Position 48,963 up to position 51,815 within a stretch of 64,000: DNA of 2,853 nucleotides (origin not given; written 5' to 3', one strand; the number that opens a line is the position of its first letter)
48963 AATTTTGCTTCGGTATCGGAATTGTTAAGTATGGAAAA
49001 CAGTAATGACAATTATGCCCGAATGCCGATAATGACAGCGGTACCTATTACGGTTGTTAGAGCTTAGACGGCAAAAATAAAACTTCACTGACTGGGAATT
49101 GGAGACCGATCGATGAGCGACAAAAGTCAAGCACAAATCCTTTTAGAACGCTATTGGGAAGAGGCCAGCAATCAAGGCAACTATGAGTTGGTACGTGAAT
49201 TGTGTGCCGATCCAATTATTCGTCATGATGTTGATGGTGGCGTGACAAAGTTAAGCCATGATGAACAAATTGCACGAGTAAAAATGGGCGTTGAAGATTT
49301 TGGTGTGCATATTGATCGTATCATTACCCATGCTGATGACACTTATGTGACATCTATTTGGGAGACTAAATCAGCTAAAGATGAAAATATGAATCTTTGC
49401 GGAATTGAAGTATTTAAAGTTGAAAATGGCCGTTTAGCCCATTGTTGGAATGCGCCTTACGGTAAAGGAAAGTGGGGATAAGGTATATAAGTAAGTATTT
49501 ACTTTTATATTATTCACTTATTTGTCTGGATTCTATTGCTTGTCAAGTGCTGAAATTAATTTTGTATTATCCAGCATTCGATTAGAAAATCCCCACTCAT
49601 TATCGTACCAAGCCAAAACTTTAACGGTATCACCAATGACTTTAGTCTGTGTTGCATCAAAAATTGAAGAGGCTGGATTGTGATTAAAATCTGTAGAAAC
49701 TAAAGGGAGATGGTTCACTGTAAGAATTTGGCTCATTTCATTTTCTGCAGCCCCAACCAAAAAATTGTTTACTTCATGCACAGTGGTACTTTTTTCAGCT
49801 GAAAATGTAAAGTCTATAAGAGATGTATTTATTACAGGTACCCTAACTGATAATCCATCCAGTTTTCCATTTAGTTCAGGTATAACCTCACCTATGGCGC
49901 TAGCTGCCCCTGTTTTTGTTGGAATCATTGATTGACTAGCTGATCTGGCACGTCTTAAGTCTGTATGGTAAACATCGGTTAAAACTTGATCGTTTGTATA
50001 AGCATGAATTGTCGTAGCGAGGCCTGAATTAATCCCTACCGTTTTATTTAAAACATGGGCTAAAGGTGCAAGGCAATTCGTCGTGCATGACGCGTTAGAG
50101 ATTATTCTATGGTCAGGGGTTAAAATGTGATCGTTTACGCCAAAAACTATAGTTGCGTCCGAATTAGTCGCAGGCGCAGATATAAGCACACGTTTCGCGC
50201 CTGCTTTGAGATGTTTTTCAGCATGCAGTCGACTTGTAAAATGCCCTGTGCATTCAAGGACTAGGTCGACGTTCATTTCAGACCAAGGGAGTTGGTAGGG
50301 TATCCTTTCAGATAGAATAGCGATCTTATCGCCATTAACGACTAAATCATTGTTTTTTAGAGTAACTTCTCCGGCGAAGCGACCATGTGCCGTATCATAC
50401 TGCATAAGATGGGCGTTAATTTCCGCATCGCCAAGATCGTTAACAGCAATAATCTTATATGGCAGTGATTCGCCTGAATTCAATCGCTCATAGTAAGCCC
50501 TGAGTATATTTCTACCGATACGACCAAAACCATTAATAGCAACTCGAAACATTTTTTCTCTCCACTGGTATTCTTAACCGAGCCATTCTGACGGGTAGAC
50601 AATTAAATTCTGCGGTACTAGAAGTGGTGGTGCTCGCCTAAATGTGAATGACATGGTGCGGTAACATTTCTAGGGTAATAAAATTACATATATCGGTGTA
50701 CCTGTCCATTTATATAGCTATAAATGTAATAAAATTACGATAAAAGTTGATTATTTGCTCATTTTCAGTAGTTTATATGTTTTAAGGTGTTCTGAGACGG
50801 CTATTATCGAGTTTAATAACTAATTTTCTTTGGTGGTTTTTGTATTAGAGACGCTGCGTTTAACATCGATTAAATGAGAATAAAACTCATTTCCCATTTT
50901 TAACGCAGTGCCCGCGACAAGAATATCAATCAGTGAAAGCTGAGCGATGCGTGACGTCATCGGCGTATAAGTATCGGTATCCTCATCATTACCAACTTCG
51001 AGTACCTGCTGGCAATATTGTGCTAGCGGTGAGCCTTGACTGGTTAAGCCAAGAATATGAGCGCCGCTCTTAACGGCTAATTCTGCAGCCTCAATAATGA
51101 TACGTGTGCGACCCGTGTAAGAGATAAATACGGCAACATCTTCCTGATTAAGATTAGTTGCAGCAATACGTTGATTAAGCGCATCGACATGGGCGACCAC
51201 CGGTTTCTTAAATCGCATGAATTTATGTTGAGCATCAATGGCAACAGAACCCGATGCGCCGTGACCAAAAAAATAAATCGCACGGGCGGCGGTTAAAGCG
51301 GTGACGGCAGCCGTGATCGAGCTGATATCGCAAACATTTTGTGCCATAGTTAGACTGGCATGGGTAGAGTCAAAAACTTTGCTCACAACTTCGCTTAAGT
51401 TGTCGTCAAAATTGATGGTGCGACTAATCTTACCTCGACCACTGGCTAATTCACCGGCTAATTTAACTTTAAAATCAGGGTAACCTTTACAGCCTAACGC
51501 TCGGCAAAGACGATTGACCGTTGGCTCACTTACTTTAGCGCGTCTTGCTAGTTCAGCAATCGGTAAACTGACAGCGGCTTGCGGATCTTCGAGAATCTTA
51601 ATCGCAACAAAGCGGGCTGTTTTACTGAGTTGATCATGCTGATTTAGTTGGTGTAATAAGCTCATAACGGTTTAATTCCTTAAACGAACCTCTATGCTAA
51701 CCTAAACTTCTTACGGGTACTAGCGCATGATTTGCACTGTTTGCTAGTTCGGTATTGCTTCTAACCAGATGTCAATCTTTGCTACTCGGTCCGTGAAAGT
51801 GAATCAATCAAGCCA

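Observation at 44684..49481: Orphan three-gene operon: biotin-less carboxyltransferase, partner-less Mo-bisPGD enzyme and SnoaL-like protein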

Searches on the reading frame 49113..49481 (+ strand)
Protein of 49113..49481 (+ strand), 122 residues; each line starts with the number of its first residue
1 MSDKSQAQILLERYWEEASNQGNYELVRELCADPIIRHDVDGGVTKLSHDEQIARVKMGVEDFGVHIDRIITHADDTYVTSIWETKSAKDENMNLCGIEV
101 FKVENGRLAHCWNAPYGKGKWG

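Call 4: search_protein_families(library=pfam, proteins=[window:49113-49481:+])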
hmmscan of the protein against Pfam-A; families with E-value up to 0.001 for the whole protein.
window:49113-49481:+ (122 aa): 2 families
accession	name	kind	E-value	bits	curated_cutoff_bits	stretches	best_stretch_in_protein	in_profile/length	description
PF12680.13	SnoaL_2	-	1.7e-06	29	27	1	12-110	2-101/102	SnoaL-like domain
PF07366.18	SnoaL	-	6.3e-05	23.2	28.4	1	11-113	3-115/126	SnoaL-like polyketide cyclase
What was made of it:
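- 49113..49481 (+): g3: 122-aa NTF2/SnoaL_2-fold protein. Pfam SnoaL_2 scores 29.0 against a cutoff of 27 (call 4).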

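Call 5: search_protein_families(library=ncbifam, proteins=[window:49113-49481:+])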
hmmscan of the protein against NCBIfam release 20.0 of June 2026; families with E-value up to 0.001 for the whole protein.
window:49113-49481:+ (122 aa): 0 families

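Call 12: search_solved_structures(query=window:49113-49481:+, max_evalue=1)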
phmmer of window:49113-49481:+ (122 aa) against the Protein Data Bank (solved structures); distinct sequences matched with E-value up to 1: 1.
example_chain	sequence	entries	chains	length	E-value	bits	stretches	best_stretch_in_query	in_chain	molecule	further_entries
5but_A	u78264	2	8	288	0.15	15.3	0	11-64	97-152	Ktr system potassium uptake protein A,Ktr system potassium uptake protein A | Ktr system potassium uptake protein A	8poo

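Call 50: find_homologous_proteins(query=window:49113-49478:+, max_evalue=1e-8)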
Query window:49113-49478:+ (122 aa): 104 proteins with E <= 1e-8 among 104 candidates.
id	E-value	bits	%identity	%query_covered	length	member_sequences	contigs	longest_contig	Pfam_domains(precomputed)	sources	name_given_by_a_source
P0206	4.9e-77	274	98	100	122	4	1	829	PF12680.14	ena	-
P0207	1.6e-76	272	98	100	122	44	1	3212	PF12680.14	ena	-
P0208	5.5e-75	267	93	100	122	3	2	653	PF12680.14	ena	-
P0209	2.2e-70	252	89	100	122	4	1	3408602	PF12680.14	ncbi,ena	-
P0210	1.7e-69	250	89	100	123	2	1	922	-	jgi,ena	-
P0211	7.5e-65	234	83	98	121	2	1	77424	PF07366.19,PF12680.14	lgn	-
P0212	8.8e-64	231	83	98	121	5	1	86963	PF12680.14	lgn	-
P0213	1.9e-63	230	82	98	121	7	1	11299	PF12680.14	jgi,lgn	jgi:hypothetical protein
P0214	5.6e-63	228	81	98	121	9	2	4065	PF07366.19,PF12680.14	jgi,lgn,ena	-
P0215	2.6e-61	223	98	84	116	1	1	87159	-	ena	-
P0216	7.4e-61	222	80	98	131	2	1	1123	PF07366.19,PF12680.14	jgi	jgi:hypothetical protein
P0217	1.4e-60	221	80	98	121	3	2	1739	PF12680.14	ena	-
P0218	3.4e-60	219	79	98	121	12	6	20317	PF12680.14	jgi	jgi:hypothetical protein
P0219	1.2e-59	218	79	98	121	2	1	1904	PF12680.14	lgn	-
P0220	5.5e-59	216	80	100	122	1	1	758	PF12680.14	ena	-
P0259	1.1e-45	173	66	99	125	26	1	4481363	PF12680.14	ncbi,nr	ncbi:MAG: nuclear transport factor 2 family protein [Acidimicrobiales bacterium]|nr:nuclear transpor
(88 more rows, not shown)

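Call 53: find_encoding_contigs(protein=P0259, flank=10000, max_places=4)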
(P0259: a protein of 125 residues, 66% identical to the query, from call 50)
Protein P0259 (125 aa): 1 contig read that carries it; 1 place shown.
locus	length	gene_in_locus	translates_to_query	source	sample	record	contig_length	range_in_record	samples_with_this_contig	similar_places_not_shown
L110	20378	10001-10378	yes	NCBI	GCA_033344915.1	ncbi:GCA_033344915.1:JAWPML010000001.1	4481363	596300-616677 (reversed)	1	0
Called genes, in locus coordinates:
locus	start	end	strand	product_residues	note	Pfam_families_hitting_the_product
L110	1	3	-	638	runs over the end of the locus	-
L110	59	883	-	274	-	PF01841:Transglut_core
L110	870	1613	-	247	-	PF00227:Proteasome (weak)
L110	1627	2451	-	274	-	PF08379:Bact_transglu_N, PF01841:Transglut_core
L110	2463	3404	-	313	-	PF04168:Alpha-E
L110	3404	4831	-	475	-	PF04174:CP_ATPgrasp_1, PF14403:CP_ATPgrasp_2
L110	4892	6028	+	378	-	PF00685:Sulfotransfer_1 (weak), PF13469:Sulfotransfer_3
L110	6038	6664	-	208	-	PF11716:MDMPI_N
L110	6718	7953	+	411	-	PF05977:MFS_3, PF13347:MFS_2 (weak), PF07690:MFS_1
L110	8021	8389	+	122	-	PF07366:SnoaL, PF12680:SnoaL_2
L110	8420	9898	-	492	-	PF03055:RPE65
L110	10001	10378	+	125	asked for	PF12680:SnoaL_2 (weak)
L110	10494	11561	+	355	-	PF00990:GGDEF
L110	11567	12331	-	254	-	-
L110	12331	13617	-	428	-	-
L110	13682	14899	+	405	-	PF02771:Acyl-CoA_dh_N, PF02770:Acyl-CoA_dh_M, PF00441:Acyl-CoA_dh_1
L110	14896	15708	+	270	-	PF00378:ECH_1, PF16113:ECH_2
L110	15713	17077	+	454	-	PF00501:AMP-binding, PF13193:AMP-binding_C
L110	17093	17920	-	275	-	PF00106:adh_short, PF01370:Epimerase (faint), PF08659:KR, PF13561:adh_short_C2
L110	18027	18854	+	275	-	PF02353:CMAS, PF08003:Methyltransf_9 (weak), PF07021:MetW, PF13489:Methyltransf_23, PF13847:Methyltransf_31, PF08241:Methyltransf_11, PF08242:Methyltransf_12, PF13649:Methyltransf_25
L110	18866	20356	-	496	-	PF00884:Sulfatase, PF01663:Phosphodiest (faint), PF16347:SGSH_C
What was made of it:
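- A 66%-identical g3 homologue in an Acidimicrobiales genome is not near any Mo enzyme (call 53). The one g3 homologue examined in Acidimicrobiales (L110) is next to an RPE65-type oxygenase and not a Mo enzyme (call 53).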

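Call 70: predict_structure(alignment_id=A5)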
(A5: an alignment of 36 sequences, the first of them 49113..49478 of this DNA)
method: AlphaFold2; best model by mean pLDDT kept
length: 122 residues; sequences in the alignment: 36
mean_pLDDT: 94.4   pTM: 0.86
mean pLDDT of the five models: 94.4, 94.2, 94.0, 93.6, 93.3
residues with pLDDT >= 90: 109; 70-90: 10; 50-70: 3; < 50: 0
segments of 3 or more residues with pLDDT < 50: none
pLDDT, mean of each block of 10 residues (from residue 1): 88 97 98 96 96 96 94 96 95 94 98 89 72
secondary structure, 60 per line:
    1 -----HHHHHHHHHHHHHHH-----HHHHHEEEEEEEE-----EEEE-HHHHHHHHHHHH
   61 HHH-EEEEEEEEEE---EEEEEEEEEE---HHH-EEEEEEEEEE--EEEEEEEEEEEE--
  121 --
elements in order: H6-20 H26-30 E31-38 E44-47 H49-63 E65-74 E78-87 E95-104 E107-118
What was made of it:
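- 49113..49481 (+): The model has pLDDT 94.4 (call 70).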

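Call 73: fold_search(model_id=the predicted structure, library=pdb)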
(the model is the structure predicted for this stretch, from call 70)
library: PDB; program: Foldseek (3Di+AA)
matches with E <= 10: 1168; with E <= 0.001: 388
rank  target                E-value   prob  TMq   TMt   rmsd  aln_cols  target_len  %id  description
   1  9r17                  4.4e-07  1.00  0.71  0.81   2.7       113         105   16  De novo designed homodimeric NTF2-like protein with a hydrophobic pocket (released 2025-10-22)
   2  3g0k                  7.8e-07  1.00  0.74  0.71   3.5       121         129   13  Crystal structure of a protein of unknown function with a cystatin-like fold (saro_2880) from novosphingobium aromaticiv (released 2009-02-10)
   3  4kvh                  8.3e-07  1.00  0.74  0.81   2.7       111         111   10  Crystal structure of ketosteroid isomerase fold protein Hmuk_0747 (released 2013-06-12)
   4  3f9s_B                9.4e-07  1.00  0.76  0.67   3.4       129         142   22  Crystal structure of a putative polyketide cyclase (lferr_0659) from acidithiobacillus ferrooxidans atcc at 1.76 A res (released 2008-11-25)
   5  9gom_C                1.0e-06  1.00  0.64  0.63   3.5       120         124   17  Crystal structure of limonene epoxide hydrolase LEH 31 (released 2026-03-18)
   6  9qzd_B                1.5e-06  1.00  0.71  0.72   2.7       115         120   17  de novo NTF2-like protein (released 2025-10-22)
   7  6hnl_B                1.6e-06  1.00  0.73  0.70   3.6       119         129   15  Selenomethionine derivative of IdmH 96-104 loop truncation variant (released 2019-11-06)
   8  3dxo_B                2.1e-06  1.00  0.69  0.71   3.8       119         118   16  CRYSTAL STRUCTURE OF A PUTATIVE ISOMERASE OF THE SNOAL-LIKE FAMILY (ATU_0744) FROM AGROBACTERIUM TUMEFACIENS STR. C58  (released 2008-08-12)
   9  3kkg                  2.3e-06  1.00  0.74  0.64   3.6       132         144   13  Crystal structure of Putative SnoaL-like polyketide cyclase (YP_509242.1) from Jannaschia Sp. CCS1 at 1.40 A resolution (released 2009-12-01)
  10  9r0z                  2.5e-06  1.00  0.66  0.79   2.6       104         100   18  De novo designed homodimeric NTF2-like protein (released 2025-10-22)
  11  9qzd_A                2.7e-06  1.00  0.72  0.71   2.7       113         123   17  de novo NTF2-like protein (released 2025-10-22)
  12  9r0t_A                2.7e-06  1.00  0.68  0.79   2.7       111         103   18  De novo designed homodimeric NTF2-like protein with a hydrophobic pocket (released 2025-10-22)
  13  9qzd_C                3.3e-06  1.00  0.72  0.74   2.7       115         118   17  de novo NTF2-like protein (released 2025-10-22)
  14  3f9s_A                3.7e-06  1.00  0.77  0.67   3.1       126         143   21  Crystal structure of a putative polyketide cyclase (lferr_0659) from acidithiobacillus ferrooxidans atcc at 1.76 A res (released 2008-11-25)
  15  9gom_A                3.7e-06  1.00  0.66  0.65   3.6       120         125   17  Crystal structure of limonene epoxide hydrolase LEH 31 (released 2026-03-18)
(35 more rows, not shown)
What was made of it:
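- On SnoaL_2 / NTF2-like: There are 388 PDB matches at E<=1e-3, all NTF2-like (call 73).
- Closest known: SnoaL_2 / NTF2-like superfamily. Same: g3 has the alpha+beta cone fold, predicted with high confidence, and a Pfam SnoaL_2 hit above the gathering score (calls 4, 70, 73).
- Tried and rejected: g3 fold search (call 73).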

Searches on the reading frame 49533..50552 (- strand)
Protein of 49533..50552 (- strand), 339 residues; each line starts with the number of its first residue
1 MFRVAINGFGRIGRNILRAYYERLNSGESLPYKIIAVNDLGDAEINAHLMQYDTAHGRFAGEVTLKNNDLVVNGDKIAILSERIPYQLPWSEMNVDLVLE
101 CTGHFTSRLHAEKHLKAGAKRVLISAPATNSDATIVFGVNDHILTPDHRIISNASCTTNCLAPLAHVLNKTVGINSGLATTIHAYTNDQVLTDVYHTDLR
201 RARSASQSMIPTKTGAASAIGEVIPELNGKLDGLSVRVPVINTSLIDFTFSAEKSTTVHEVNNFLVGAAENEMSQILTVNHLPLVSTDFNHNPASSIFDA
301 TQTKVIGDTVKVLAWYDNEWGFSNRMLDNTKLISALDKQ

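Call 4: search_protein_families(library=pfam, proteins=[window:49533-50552:-])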
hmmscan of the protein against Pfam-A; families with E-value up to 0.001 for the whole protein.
window:49533-50552:- (339 aa): 2 families
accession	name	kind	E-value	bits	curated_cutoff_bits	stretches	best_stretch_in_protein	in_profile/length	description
PF02800.25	Gp_dh_C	-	1.7e-58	197.1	24.4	1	161-316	1-158/158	Glyceraldehyde 3-phosphate dehydrogenase, C-terminal domain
PF00044.30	Gp_dh_N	-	2.6e-35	121.1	31.7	1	3-107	2-100/101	Glyceraldehyde 3-phosphate dehydrogenase, NAD binding domain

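Call 5: search_protein_families(library=ncbifam, proteins=[window:49533-50552:-])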
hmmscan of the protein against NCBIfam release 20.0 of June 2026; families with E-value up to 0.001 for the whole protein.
window:49533-50552:- (339 aa): 10 families
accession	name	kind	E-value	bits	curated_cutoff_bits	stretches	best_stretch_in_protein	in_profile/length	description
NF010058.0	PRK13535.1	equivalog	2.4e-122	408.3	539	1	1-335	2-335/339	erythrose-4-phosphate dehydrogenase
NF005830.0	PRK07729.1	equivalog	6.4e-122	406.7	546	1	2-334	3-331/343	glyceraldehyde-3-phosphate dehydrogenase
TIGR01534.1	GAPDH-I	equivalog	6.7e-122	406.8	367.2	1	3-328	1-330/330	type I glyceraldehyde-3-phosphate dehydrogenase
TIGR01532.1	E4PD_g-proteo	equivalog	2.1e-119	398.6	530.55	1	3-328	1-325/325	erythrose-4-phosphate dehydrogenase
NF005641.0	PRK07403.1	equivalog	1.1e-112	376.6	616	1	1-333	1-332/337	type I glyceraldehyde-3-phosphate dehydrogenase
NF033735.1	G3PDH_Arsen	exception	1.3e-109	366.7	450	1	4-328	1-321/323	ArsJ-associated glyceraldehyde-3-phosphate dehydrogenase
NF006512.0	PRK08955.1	equivalog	5.2e-96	321.9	563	1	3-335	4-332/334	glyceraldehyde-3-phosphate dehydrogenase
NF011954.0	PRK15425.1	equivalog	7.4e-91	304.6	662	1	3-334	4-330/331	glyceraldehyde-3-phosphate dehydrogenase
NF006139.0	PRK08289.1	equivalog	2.6e-79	267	431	1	4-331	131-467/480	glyceraldehyde-3-phosphate dehydrogenase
NF011456.0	PRK14874.1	equivalog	0.00057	19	223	0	94-176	66-151/346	aspartate-semialdehyde dehydrogenase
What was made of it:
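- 49533..50552 (-): Context: type I GAPDH gene, convergent with the trio and a constant neighbour of g1 in the clade. Pfam and NCBIfam TIGR01534 score 406.8, above the cutoff of 367.2 (calls 4, 5).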

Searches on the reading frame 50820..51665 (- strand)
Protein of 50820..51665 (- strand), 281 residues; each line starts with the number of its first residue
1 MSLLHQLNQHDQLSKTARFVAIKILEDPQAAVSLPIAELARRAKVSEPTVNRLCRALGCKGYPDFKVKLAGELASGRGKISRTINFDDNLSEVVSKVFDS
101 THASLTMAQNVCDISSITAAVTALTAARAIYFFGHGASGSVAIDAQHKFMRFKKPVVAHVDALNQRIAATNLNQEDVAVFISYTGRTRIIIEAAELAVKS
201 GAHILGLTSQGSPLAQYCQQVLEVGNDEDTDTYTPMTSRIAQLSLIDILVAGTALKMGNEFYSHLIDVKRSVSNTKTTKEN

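Call 4: search_protein_families(library=pfam, proteins=[window:50820-51665:-])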
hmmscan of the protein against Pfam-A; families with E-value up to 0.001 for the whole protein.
window:50820-51665:- (281 aa): 3 families
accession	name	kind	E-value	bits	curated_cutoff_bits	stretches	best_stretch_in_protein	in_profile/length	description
PF01380.27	SIS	-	3.1e-20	72.7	25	1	124-250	2-129/131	SIS domain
PF01418.23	HTH_6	-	1.5e-18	66.9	28.3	1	1-75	1-76/77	Helix-turn-helix domain, rpiR family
PF13580.11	SIS_2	-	1.5e-05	25.5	27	1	162-209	90-138/138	SIS domain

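Call 5: search_protein_families(library=ncbifam, proteins=[window:50820-51665:-])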
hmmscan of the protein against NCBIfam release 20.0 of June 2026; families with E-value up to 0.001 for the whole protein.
window:50820-51665:- (281 aa): 16 families
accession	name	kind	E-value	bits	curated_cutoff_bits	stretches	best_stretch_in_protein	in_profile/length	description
NF008451.0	PRK11302.1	subfamily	3.5e-92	308.9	296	1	5-280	5-281/286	transcriptional regulator HexR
NF010701.0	PRK14101.1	equivalog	5.4e-55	186.8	920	1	9-257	350-598/638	bifunctional transcriptional regulator/glucokinase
NF008458.0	PRK11337.1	equivalog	3.2e-36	124.8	378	1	13-253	27-268/293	MurR/RpiR family transcriptional regulator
NF040776.2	AlsR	equivalog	5.7e-34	117.3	400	1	11-255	13-258/279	transcriptional repressor AlsR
NF008590.0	PRK11557.1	equivalog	2.5e-29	102.6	355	1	3-251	4-257/282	MurR/RpiR family transcriptional regulator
NF012026.0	PRK15482.1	equivalog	5.9e-20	71.9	408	1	35-254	36-263/285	HTH-type transcriptional regulator MurR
TIGR03127.2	RuMP_HxlB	equivalog_domain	3.3e-10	40.1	160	1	108-236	11-140/178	6-phospho-3-hexuloisomerase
NF041755.1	RuMP_HxlAB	equivalog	2e-07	30.3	500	1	120-240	239-357/391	bifunctional 3-hexulose-6-phosphate synthase/6-phospho-3-hexuloisomerase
NF002805.0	PRK02947.1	subfamily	1.3e-06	27.8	135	1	166-210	99-143/247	sugar isomerase domain-containing protein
NF009222.0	PRK12570.1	subfamily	1.4e-06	27.4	255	1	165-271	129-237/307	N-acetylmuramic acid 6-phosphate etherase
NF003915.0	PRK05441.1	subfamily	1.9e-06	27.1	168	1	164-276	121-233/300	N-acetylmuramic acid 6-phosphate etherase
TIGR00274.1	TIGR00274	equivalog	5.8e-06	25.6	302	1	164-276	116-228/291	N-acetylmuramic acid 6-phosphate etherase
TIGR02128.1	G6PI_arch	equivalog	1.2e-05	24.4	213.9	1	109-212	6-104/308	bifunctional phosphoglucose/phosphomannose isomerase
NF046059.1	NagB_SO3506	equivalog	6e-05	22.5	430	1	113-251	25-163/330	glucosamine-6-phosphate deaminase NagB-II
NF006423.0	PRK08674.1-2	equivalog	0.00042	19.3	254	1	124-212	24-110/317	bifunctional phosphoglucose/phosphomannose isomerase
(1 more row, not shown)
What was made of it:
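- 50820..51665 (-): Context: hexR (RpiR/SIS regulator). NCBIfam HexR NF008451 scores 308.9, above the cutoff of 296 (call 5).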
